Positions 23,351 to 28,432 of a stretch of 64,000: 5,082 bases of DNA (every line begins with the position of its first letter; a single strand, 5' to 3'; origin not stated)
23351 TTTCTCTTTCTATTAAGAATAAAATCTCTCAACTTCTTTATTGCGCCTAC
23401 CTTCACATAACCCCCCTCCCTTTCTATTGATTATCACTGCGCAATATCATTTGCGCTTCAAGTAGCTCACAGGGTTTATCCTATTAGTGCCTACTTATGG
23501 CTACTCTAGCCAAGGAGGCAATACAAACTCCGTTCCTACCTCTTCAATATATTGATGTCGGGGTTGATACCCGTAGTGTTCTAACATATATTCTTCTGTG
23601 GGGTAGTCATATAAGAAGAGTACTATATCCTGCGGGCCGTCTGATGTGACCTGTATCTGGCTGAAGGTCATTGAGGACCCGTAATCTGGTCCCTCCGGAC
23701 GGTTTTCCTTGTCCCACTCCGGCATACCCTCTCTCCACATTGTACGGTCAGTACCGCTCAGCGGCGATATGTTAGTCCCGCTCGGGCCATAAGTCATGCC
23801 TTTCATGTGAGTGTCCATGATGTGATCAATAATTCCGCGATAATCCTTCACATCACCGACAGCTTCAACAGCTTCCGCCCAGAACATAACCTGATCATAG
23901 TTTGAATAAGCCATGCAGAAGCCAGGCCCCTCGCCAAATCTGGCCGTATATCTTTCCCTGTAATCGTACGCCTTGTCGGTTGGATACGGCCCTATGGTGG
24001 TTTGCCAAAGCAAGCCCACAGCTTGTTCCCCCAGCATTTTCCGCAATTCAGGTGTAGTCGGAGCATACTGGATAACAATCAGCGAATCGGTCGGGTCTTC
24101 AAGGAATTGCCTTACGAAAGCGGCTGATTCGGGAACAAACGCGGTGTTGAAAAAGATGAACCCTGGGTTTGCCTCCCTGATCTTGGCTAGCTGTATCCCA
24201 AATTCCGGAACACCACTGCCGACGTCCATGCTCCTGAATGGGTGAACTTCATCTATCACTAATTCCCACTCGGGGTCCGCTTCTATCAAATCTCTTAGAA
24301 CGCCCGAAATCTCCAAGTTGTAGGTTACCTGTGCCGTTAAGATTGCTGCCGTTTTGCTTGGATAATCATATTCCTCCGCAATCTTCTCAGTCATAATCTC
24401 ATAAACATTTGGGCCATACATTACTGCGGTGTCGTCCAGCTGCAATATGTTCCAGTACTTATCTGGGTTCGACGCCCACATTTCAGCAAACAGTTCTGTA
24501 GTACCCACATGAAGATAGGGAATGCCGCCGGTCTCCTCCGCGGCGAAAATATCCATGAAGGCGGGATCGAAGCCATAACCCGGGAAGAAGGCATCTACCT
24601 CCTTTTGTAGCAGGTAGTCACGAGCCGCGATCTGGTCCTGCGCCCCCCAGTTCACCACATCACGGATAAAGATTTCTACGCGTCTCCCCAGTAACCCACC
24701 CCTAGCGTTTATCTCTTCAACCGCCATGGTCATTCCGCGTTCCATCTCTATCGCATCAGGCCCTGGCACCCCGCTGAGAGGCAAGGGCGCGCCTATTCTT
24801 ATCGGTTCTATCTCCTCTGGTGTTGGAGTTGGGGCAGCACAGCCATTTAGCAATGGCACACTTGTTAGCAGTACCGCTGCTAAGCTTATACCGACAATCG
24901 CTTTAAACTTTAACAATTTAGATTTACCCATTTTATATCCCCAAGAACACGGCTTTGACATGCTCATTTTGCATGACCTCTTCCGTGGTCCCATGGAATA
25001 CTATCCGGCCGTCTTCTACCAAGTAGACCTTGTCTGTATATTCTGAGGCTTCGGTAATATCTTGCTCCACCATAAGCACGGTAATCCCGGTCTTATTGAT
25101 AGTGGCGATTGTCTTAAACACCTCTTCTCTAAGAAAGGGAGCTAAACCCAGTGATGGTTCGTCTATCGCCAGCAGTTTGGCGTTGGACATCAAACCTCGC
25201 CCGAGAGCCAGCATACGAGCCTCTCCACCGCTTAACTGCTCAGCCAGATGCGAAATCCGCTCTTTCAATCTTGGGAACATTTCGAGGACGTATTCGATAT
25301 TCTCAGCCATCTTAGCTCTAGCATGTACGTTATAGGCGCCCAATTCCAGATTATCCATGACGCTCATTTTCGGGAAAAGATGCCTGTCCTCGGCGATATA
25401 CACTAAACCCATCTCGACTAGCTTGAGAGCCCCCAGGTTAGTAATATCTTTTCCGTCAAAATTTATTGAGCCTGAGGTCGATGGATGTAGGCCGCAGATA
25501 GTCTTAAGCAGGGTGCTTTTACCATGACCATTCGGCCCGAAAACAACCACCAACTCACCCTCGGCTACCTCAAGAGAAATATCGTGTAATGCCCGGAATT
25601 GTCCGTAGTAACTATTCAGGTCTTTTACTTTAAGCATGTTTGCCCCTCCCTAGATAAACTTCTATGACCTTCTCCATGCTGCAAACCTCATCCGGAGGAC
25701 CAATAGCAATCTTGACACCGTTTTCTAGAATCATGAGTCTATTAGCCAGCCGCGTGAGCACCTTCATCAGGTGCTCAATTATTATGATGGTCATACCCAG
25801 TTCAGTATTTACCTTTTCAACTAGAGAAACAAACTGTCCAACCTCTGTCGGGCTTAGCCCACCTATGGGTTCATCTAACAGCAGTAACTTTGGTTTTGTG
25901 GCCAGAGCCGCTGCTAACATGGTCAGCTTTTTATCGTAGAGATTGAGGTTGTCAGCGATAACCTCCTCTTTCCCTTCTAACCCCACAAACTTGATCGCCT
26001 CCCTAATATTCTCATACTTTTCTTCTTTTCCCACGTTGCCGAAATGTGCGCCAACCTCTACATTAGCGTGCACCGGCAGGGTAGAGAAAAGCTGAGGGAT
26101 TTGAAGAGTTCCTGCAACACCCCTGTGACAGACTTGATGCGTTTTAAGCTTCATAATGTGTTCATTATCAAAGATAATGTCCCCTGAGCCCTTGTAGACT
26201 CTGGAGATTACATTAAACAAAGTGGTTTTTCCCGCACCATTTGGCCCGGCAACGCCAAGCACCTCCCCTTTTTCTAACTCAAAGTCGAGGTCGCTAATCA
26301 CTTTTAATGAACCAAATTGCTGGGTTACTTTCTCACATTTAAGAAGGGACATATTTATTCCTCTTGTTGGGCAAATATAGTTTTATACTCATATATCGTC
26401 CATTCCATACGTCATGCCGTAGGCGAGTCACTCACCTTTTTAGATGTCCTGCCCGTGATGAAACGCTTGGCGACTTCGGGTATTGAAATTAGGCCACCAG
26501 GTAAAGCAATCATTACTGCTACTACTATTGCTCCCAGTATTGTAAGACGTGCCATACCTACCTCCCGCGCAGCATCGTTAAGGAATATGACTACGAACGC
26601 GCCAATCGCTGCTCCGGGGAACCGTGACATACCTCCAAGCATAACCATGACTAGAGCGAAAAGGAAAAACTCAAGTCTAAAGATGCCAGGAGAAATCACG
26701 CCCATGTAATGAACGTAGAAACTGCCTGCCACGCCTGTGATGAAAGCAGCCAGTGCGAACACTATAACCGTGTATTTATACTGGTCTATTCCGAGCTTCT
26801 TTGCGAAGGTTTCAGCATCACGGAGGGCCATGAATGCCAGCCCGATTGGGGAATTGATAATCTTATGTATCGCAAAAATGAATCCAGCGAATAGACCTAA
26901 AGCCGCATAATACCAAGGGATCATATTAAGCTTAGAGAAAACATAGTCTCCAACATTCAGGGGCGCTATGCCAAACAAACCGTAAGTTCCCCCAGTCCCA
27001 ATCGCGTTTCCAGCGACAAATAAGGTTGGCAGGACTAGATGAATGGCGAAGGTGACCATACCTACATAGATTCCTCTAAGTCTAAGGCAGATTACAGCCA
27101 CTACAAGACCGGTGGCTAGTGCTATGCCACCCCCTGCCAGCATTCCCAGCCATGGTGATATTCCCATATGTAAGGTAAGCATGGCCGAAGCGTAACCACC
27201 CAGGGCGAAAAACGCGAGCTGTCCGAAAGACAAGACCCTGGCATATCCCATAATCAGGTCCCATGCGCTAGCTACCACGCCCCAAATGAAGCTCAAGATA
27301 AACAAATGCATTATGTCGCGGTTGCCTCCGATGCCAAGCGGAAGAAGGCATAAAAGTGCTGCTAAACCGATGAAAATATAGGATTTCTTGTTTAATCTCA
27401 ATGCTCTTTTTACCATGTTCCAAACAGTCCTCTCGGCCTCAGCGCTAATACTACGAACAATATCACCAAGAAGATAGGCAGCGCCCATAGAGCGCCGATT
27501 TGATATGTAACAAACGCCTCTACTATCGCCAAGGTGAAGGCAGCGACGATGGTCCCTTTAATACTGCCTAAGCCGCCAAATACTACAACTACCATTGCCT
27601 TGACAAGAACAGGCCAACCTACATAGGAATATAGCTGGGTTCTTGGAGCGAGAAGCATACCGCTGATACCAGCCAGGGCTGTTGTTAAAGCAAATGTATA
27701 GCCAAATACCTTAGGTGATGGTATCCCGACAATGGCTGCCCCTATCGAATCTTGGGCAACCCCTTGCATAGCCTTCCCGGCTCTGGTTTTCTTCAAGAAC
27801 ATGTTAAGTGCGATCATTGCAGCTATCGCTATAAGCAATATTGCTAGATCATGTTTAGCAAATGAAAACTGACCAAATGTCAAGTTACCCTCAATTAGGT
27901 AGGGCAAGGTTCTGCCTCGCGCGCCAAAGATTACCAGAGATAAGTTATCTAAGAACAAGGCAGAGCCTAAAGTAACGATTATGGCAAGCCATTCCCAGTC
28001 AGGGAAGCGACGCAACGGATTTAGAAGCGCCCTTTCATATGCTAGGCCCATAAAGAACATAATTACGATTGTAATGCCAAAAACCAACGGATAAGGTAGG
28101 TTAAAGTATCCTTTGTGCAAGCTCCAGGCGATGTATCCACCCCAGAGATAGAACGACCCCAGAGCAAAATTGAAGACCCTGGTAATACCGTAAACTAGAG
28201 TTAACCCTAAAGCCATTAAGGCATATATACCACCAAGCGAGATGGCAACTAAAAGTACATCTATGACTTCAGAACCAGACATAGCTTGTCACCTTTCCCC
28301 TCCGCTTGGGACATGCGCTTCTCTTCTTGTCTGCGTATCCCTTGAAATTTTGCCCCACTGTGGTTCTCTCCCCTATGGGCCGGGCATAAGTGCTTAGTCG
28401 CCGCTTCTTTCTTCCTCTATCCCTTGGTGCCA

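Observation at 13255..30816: About 17.5 kb mosaic accessory region wedged between dnaN and a truncated Fe-S gene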

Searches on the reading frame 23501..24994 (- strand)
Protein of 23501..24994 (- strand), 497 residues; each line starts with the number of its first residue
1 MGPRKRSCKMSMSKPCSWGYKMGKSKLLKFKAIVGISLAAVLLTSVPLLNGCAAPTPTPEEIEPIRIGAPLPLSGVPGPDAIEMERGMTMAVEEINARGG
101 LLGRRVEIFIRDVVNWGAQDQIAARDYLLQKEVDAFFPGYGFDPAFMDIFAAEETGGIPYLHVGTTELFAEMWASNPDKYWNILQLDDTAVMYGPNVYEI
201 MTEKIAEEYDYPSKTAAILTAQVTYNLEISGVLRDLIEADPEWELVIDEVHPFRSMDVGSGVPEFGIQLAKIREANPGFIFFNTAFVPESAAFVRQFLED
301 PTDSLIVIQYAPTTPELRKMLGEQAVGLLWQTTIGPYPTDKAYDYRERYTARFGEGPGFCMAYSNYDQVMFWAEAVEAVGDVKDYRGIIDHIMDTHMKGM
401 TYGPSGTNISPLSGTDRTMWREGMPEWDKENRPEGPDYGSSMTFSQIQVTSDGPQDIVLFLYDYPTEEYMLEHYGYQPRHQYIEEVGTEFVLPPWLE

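Call 11: search_protein_families(library=pfam, proteins=[window:23501-24994:-], max_evalue=0.01)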
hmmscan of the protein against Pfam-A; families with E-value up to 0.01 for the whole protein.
window:23501-24994:- (497 aa): 2 families
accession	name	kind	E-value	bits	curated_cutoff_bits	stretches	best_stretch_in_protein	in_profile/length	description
PF13458.12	Peripla_BP_6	-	3.1e-25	90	31.7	1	64-399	1-315/343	Periplasmic binding protein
PF13433.12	Peripla_BP_5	-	8.2e-10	38.7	27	1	65-139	1-75/363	Periplasmic binding protein domain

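Call 31: search_protein_families(library=ncbifam, proteins=[window:23501-24994:-], max_evalue=0.00001)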
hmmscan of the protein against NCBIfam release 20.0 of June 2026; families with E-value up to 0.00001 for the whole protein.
window:23501-24994:- (497 aa): 2 families
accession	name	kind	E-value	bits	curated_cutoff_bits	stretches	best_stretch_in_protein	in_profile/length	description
TIGR03669.1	urea_ABC_arch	equivalog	3.1e-10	39.6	494.8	1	86-141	22-77/375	urea ABC transporter substrate-binding protein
TIGR03407.1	urea_ABC_UrtA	exception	3.9e-06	26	492.75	0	83-139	19-75/361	urea ABC transporter substrate-binding protein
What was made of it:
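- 23501..29993 (-): ABC transporter of the branched-chain amino acid/urea type: substrate-binding protein, two ATPases, two permeases and a second, paralogous binding protein. Calls 11 and 31.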

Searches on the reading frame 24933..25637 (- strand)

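Call 31: search_protein_families(library=ncbifam, proteins=[window:24933-25637:-], max_evalue=0.00001)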
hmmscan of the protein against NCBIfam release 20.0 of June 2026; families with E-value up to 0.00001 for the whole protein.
window:24933-25637:- (234 aa): 184 families (the best 25 are shown)
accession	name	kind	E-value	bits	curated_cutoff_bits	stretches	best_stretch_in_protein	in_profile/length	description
NF008626.0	PRK11614.1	equivalog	2.1e-64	217.2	441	1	1-233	5-236/237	high-affinity branched-chain amino acid ABC transporter ATP-binding protein LivF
TIGR03410.1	urea_trans_UrtE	equivalog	1.8e-56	191.2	285.8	1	2-229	1-226/230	urea ABC transporter ATP-binding subunit UrtE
TIGR04406.1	LPS_export_lptB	equivalog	9.6e-46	156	240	1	2-233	2-234/239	LPS export ABC transporter ATP-binding protein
TIGR03265.1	PhnT2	equivalog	1.5e-43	149.4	457.7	1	2-226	5-227/353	putative 2-aminoethylphosphonate ABC transporter ATP-binding protein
TIGR03411.1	urea_trans_UrtD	equivalog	3.7e-40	138.1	304.1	1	1-233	2-241/242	urea ABC transporter ATP-binding protein UrtD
TIGR01188.1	drrA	subfamily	2.7e-39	135.2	312.45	1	10-222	2-212/302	daunorubicin resistance ABC transporter, ATP-binding protein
TIGR02315.1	ABC_phnC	equivalog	2e-38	132.2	266.1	1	1-225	1-237/243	phosphonate ABC transporter ATP-binding protein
NF007027.0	PRK09493.1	equivalog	6.1e-38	130.5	379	1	1-225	1-227/240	glutamine ABC transporter ATP-binding protein GlnQ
TIGR03864.1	PQQ_ABC_ATP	hypoth_equivalog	7.1e-38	130.4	302.25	1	1-229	1-227/236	ABC transporter, ATP-binding subunit, PQQ-dependent alcohol dehydrogenase system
NF040840.2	tungstate_WtpC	equivalog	1.3e-37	129.8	440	1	1-233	1-232/347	tungstate ABC transporter ATP-binding protein WtpC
TIGR00968.1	3a0106s01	subfamily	2.3e-37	128.8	342.75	1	3-226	2-223/237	sulfate ABC transporter ATP-binding protein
NF008144.0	PRK10895.1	equivalog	2.4e-36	125.4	381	1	2-233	4-236/241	LPS export ABC transporter ATP-binding protein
NF010068.0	PRK13548.1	equivalog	1.3e-35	122.8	261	1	1-231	5-240/261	heme ABC transporter ATP-binding protein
NF008039.0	PRK10771.1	equivalog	1.9e-35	122.4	298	1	1-234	1-230/234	thiamine ABC transporter ATP-binding protein ThiQ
TIGR04521.1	ECF_ATPase_2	equivalog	2.4e-35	122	330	1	13-226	17-237/279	energy-coupling factor transporter ATPase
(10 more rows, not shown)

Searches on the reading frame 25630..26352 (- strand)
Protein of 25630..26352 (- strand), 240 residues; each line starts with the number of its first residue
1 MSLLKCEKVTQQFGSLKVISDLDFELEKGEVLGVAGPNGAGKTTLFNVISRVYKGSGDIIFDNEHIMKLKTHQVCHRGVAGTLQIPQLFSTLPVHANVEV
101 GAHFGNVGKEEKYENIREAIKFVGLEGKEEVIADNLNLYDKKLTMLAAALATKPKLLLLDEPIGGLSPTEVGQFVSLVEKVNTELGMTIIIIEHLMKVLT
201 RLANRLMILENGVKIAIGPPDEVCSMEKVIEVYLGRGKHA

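Call 31: search_protein_families(library=ncbifam, proteins=[window:25630-26352:-], max_evalue=0.00001)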
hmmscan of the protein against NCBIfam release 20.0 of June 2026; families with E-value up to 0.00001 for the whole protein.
window:25630-26352:- (240 aa): 173 families (the best 25 are shown)
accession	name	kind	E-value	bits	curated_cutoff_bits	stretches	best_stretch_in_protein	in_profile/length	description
TIGR03411.1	urea_trans_UrtD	equivalog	1e-45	156.3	304.1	1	3-236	2-242/242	urea ABC transporter ATP-binding protein UrtD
NF008449.1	PRK11300.1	equivalog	3.7e-43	147.6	362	1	2-236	4-254/255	high-affinity branched-chain amino acid ABC transporter ATP-binding protein LivG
TIGR04406.1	LPS_export_lptB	equivalog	4.3e-36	124.4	240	1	4-236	2-235/239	LPS export ABC transporter ATP-binding protein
TIGR03410.1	urea_trans_UrtE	equivalog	7.8e-34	117.1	285.8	1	4-222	1-218/230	urea ABC transporter ATP-binding subunit UrtE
NF008144.0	PRK10895.1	equivalog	2.6e-32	112.2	381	1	1-236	1-237/241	LPS export ABC transporter ATP-binding protein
TIGR01186.1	proV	subfamily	2.7e-32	112.3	326.6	1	13-224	3-218/363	betaine/proline/choline family ABC transporter ATP-binding protein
NF043075.1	MMSYN1_0197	equivalog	1.6e-30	106.3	550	1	3-223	2-220/341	spermidine/putrescine ABC transporter ATP-binding protein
TIGR03265.1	PhnT2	equivalog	2.3e-30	106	457.7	1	3-224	4-223/353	putative 2-aminoethylphosphonate ABC transporter ATP-binding protein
TIGR04521.1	ECF_ATPase_2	equivalog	4.4e-30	104.7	330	1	17-231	19-240/279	energy-coupling factor transporter ATPase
NF007027.0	PRK09493.1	equivalog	5.3e-30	104.5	379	1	5-224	3-224/240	glutamine ABC transporter ATP-binding protein GlnQ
TIGR01188.1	drrA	subfamily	5.5e-30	104.7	312.45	1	12-223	2-211/302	daunorubicin resistance ABC transporter, ATP-binding protein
TIGR02673.1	FtsE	equivalog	5.8e-30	104.6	264.85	1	5-212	3-213/214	cell division ATP-binding protein FtsE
TIGR03740.1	galliderm_ABC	subfamily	2.2e-29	102.7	309.75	1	4-213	1-201/223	lantibiotic protection ABC transporter ATP-binding subunit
NF040905.2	GguA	equivalog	2.3e-29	102.2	810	1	3-236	1-240/500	multiple monosaccharide ABC transporter ATP-binding protein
TIGR00968.1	3a0106s01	subfamily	3.3e-29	102.1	342.75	1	6-225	3-220/237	sulfate ABC transporter ATP-binding protein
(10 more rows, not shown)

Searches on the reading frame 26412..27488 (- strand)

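Call 31: search_protein_families(library=ncbifam, proteins=[window:26412-27488:-], max_evalue=0.00001)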
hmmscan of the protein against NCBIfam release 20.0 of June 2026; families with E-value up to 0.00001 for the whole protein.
window:26412-27488:- (358 aa): 3 families
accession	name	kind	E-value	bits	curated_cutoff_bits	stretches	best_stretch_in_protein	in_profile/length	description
TIGR03408.1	urea_trans_UrtC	equivalog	1.2e-31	110.6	296.2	1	124-335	102-312/313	urea ABC transporter permease subunit UrtC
NF008450.0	PRK11301.1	subfamily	4.2e-28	98.9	366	1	32-336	86-408/418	high-affinity branched-chain amino acid ABC transporter permease LivM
TIGR03727.1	urea_t_UrtC_arc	equivalog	1.2e-22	80.3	575.55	1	61-348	52-350/369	urea ABC transporter, permease protein UrtC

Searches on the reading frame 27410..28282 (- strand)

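Call 31: search_protein_families(library=ncbifam, proteins=[window:27410-28282:-], max_evalue=0.00001)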
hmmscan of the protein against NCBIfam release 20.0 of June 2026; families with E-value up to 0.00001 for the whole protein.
window:27410-28282:- (290 aa): 5 families
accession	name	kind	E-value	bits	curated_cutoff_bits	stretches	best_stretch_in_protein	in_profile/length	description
TIGR03409.1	urea_trans_UrtB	equivalog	1.1e-43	150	250.3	1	9-288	3-287/291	urea ABC transporter permease subunit UrtB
NF008011.0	PRK10740.1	equivalog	1.1e-29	104.1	379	1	10-288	12-301/308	high-affinity branched-chain amino acid ABC transporter permease LivH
TIGR03622.1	urea_t_UrtB_arc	equivalog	2.7e-27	95.8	374.25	1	20-288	14-278/284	urea ABC transporter, permease protein UrtB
TIGR03408.1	urea_trans_UrtC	equivalog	6.8e-09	35.9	296.2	1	147-288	170-312/313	urea ABC transporter permease subunit UrtC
NF008450.0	PRK11301.1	subfamily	3.4e-07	30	366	1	147-287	267-406/418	high-affinity branched-chain amino acid ABC transporter permease LivM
